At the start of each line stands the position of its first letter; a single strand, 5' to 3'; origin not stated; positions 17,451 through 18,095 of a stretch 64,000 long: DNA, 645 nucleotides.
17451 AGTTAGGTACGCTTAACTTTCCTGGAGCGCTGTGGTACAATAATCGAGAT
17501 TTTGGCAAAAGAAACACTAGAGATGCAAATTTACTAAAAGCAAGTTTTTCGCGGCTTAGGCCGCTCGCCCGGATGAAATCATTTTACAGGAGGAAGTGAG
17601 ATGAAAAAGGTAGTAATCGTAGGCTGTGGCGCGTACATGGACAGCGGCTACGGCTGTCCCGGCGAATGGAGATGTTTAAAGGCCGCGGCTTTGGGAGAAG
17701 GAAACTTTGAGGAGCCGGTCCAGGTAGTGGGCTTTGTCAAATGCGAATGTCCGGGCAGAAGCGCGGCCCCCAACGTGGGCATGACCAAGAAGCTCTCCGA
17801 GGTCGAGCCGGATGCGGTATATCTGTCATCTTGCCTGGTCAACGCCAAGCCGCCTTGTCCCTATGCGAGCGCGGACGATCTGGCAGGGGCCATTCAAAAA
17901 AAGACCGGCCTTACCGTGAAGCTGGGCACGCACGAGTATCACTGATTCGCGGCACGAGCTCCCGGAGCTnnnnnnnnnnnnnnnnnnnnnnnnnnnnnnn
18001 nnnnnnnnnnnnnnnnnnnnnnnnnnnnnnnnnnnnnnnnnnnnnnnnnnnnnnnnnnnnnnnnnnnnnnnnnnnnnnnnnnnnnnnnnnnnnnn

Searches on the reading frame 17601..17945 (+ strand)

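Call 63: search_protein_families(library=pfam, proteins=[window:17601-17945:+], max_evalue=0.00001)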
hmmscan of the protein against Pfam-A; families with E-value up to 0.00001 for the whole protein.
window:17601-17945:+ (114 aa): 1 family
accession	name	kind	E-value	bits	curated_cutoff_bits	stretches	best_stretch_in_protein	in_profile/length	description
PF08821.16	CGGC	-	2e-20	73.4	27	1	3-111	1-106/106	CGGC domain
